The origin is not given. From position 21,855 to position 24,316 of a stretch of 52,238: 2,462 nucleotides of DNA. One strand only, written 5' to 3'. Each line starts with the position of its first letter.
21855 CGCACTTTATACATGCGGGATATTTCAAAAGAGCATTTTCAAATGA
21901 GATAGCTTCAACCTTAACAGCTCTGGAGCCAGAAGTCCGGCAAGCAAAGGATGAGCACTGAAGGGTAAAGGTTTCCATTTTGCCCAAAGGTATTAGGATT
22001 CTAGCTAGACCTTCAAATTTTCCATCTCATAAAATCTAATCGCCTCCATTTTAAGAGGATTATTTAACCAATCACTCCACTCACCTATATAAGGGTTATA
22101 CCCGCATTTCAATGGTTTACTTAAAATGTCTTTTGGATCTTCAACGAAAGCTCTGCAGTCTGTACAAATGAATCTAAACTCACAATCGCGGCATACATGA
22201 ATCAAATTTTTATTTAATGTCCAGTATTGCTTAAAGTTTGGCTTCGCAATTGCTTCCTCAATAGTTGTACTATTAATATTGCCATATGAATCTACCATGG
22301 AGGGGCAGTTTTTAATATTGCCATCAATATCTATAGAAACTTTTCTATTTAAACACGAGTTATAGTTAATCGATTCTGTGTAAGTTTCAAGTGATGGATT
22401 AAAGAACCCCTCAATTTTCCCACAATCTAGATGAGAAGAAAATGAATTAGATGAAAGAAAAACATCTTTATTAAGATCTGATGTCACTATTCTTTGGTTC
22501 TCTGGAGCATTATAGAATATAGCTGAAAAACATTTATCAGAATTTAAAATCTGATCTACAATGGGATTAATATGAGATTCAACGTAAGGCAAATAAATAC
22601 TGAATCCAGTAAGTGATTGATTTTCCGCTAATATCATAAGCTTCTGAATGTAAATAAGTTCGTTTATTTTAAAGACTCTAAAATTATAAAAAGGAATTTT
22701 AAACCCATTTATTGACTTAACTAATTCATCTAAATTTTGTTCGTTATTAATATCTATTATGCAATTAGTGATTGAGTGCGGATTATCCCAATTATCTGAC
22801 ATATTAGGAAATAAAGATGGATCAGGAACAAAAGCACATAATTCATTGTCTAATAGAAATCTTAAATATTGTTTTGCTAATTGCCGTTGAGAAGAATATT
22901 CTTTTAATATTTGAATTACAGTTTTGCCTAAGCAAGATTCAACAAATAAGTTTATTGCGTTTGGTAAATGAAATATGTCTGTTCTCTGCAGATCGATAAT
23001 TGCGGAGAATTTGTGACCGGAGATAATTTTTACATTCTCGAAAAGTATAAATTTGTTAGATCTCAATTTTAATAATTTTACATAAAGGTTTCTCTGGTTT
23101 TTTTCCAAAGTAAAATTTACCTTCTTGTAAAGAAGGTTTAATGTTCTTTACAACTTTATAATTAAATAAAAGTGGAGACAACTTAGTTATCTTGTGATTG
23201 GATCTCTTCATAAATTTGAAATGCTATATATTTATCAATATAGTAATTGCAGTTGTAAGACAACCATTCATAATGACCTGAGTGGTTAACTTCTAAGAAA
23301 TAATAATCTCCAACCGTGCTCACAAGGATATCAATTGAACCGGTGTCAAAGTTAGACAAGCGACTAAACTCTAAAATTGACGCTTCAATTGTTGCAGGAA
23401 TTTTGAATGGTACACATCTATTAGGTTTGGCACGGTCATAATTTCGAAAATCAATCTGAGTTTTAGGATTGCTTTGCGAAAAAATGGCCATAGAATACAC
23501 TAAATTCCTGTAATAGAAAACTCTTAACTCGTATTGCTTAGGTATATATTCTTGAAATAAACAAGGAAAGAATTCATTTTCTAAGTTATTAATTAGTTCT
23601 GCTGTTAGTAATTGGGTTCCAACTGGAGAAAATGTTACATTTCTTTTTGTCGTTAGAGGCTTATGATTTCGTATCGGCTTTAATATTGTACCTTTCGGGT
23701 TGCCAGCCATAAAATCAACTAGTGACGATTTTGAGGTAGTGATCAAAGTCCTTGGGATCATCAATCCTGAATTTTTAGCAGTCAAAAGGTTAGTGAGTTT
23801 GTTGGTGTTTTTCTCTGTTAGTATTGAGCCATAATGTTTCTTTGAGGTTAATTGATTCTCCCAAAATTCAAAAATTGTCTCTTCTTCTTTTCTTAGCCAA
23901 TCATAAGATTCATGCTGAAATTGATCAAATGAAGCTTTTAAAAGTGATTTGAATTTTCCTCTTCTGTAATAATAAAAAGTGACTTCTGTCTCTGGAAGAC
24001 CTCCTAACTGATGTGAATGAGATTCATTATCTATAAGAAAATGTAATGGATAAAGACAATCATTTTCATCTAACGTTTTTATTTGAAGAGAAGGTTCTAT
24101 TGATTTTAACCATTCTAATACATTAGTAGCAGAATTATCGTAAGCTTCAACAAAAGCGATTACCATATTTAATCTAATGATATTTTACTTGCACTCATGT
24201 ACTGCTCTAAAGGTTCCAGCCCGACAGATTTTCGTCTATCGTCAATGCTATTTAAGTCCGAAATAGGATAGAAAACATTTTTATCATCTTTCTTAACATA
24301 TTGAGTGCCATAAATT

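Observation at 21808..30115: RiPP locus combining a GG-leader precursor, ATP-grasp ligase, SPASM-only protein and two exported paralogs with a divergent C39-ABC/HlyD exporter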

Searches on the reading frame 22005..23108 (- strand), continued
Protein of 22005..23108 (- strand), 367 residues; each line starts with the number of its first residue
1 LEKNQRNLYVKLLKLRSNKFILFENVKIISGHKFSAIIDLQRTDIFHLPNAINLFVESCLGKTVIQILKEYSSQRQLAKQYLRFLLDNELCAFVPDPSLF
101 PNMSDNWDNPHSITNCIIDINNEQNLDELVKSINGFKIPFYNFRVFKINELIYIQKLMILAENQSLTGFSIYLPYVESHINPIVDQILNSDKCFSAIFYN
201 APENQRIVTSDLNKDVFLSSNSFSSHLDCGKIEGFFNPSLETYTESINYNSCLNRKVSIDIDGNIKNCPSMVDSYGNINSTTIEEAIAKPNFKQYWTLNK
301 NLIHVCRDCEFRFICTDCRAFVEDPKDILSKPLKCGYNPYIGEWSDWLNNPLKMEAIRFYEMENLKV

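Call 52: find_related_loci(query=A1, collection=genome_contigs, flank=10000)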
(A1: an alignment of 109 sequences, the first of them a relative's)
Query A1 (367 aa) in genome_contigs; peptide patterns used: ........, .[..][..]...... (x = any residue, [..] = any of these).
599 stretches matched a pattern (row limit reached: there are more); 590 encode a relative of the query (tblastn E <= 1e-3); the best 80 are kept; 80 distinct loci.
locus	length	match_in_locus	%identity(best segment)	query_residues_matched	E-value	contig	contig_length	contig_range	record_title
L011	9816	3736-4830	51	1-365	3e-129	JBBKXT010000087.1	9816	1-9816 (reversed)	MAG: Saprospiraceae bacterium isolate metabat_bins.113 k119_473389, whole genome shotgun sequence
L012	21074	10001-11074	42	13-365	3e-84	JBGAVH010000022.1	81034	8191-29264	MAG: Saprospiraceae bacterium isolate MAG_AAO_AS.28 AAOAS-28_NODE_22_length_81034_cov_20.583532, whole genome shotgun se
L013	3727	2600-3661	40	16-365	5e-80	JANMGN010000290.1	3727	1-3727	MAG: Chitinophagales bacterium isolate OTE_70_metabat_446 OTE_70_k141_2622892, whole genome shotgun sequence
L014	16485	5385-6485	41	7-365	4e-79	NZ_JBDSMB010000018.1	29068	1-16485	MAG: Flavobacterium sp. isolate cluster1_bin.383 k127_14169690, whole genome shotgun sequence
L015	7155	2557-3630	38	16-365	2e-78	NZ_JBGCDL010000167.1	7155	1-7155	MAG: Kordia sp. isolate SGMAG-74 contig167, whole genome shotgun sequence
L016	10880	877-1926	38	20-365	3e-78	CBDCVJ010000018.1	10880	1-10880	MAG: Saprospiraceae bacterium isolate a45c6890-a578-4b9d-91b3-fd16a54b2d64 genome assembly, contig: contig_18, whole gen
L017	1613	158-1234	41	15-365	1e-82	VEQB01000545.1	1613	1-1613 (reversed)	MAG: Bacteroidetes bacterium isolate ZLKRG02 NODE_131209_length_1613_cov_3.411171, whole genome shotgun sequence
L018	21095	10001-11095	40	6-365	1e-77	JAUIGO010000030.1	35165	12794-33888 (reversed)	MAG: Bacteroidia bacterium isolate Co_bin.159 NODE_7534_length_35165_cov_1.318312, whole genome shotgun sequence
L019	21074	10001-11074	38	15-365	3e-77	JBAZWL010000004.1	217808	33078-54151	MAG: Taibaiella sp. isolate SO_2017_GW1_31 NODE_458_length_217808_cov_1.418355_OW334_2017, whole genome shotgun sequence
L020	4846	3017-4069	40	22-365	3e-77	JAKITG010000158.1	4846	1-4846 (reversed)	MAG: Flavobacteriaceae bacterium isolate D96SM.bin.36 NODE_11739_length_4846_cov_3.633397, whole genome shotgun sequence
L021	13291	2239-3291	36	21-365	7e-77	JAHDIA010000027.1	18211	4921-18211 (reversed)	MAG: Chitinophagales bacterium isolate MAG-82 RZ_8749, whole genome shotgun sequence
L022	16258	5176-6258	40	19-365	2e-76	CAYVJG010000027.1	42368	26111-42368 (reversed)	MAG TPA_asm: uncultured Flavobacteriaceae bacterium isolate SRP187154_co1_375 genome assembly, contig: NODE_728_length_4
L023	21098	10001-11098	37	7-365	1e-76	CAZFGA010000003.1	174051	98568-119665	MAG TPA_asm: uncultured Flavobacterium sp. isolate SRP199154_co1_77 genome assembly, contig: NODE_24_length_174051_cov_1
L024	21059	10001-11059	38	10-362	7e-76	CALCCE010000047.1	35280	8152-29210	MAG TPA_asm: uncultured Flavobacteriales bacterium isolate SRR3401485_bin.10_CONCOCT_v1.1_MAG genome assembly, contig: E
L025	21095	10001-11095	40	5-365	4e-76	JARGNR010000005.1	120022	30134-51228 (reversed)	MAG: Saprospiraceae bacterium isolate bin_bo_oilr1.014 NODE_169_length_120022_cov_7.693407, whole genome shotgun sequenc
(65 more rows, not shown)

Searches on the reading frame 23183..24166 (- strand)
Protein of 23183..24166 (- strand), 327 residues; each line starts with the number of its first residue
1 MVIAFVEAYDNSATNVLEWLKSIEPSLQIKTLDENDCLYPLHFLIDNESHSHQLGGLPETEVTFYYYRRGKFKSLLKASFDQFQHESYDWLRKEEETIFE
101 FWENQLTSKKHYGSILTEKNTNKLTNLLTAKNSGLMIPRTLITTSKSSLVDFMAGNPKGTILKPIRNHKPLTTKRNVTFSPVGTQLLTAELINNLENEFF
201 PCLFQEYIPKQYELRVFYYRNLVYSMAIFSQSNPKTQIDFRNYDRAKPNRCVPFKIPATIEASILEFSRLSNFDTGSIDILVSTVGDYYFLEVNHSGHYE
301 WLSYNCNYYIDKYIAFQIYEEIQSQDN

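Call 3: search_protein_families(library=ncbifam, proteins=[window:23183-24166:-], max_evalue=0.01)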
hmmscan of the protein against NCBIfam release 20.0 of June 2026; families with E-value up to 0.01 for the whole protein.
window:23183-24166:- (327 aa): 7 families
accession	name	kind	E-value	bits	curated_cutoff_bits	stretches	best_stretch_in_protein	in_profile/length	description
TIGR04192.1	GRASP_w_spasm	equivalog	2.4e-59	201.3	230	1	5-315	4-315/318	grasp-with-spasm system ATP-grasp peptide maturase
TIGR04184.1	ATPgraspMvdD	equivalog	3.5e-29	102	475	1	60-315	64-316/321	MvdD family ATP-grasp ribosomal peptide maturase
TIGR04187.1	GRASP_SAV_5884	subfamily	5.6e-28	98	350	1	119-315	120-308/312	ATP-grasp ribosomal peptide maturase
TIGR04185.1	ATPgraspMvdC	equivalog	3.5e-26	92.1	425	1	93-317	93-315/318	MvdC family ATP-grasp ribosomal peptide maturase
TIGR00768.1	rimK_fam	subfamily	4.6e-05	22.9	143.4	1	119-310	84-268/276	RimK family alpha-L-glutamate ligase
NF040720.1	MptN_Meth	equivalog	0.00069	18.8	350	1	119-315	98-287/291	tetrahydromethanopterin:alpha-L-glutamate ligase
NF040556.1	CAS_Csx28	equivalog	0.0013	18.8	50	0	191-247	92-148/172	type VI-B CRISPR accessory protein Csx28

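Call 4: search_protein_families(library=pfam, proteins=[window:23183-24166:-], max_evalue=0.01)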
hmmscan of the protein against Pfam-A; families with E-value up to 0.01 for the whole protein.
window:23183-24166:- (327 aa): 0 families

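Call 65: search_solved_structures(query=window:23183-24166:-, max_evalue=0.001, show_alignments=1)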
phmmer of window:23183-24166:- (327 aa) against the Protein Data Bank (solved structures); distinct sequences matched with E-value up to 0.001: 5.
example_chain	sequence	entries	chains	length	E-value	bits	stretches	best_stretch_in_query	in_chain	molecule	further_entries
5ig9_A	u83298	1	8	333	1.2e-19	74.3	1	120-309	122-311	ATP grasp ligase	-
7m4s_A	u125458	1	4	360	3.9e-16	62.8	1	92-318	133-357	AMdnB protein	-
7mgv_A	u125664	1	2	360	8.4e-15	58.4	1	123-319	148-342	CdnC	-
5ig8_A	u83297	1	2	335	4.7e-14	55.9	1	91-315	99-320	ATP grasp ligase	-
9bou_A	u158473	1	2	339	7e-05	25.8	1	126-314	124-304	MvdD-like pre-ATP grasp domain-containing protein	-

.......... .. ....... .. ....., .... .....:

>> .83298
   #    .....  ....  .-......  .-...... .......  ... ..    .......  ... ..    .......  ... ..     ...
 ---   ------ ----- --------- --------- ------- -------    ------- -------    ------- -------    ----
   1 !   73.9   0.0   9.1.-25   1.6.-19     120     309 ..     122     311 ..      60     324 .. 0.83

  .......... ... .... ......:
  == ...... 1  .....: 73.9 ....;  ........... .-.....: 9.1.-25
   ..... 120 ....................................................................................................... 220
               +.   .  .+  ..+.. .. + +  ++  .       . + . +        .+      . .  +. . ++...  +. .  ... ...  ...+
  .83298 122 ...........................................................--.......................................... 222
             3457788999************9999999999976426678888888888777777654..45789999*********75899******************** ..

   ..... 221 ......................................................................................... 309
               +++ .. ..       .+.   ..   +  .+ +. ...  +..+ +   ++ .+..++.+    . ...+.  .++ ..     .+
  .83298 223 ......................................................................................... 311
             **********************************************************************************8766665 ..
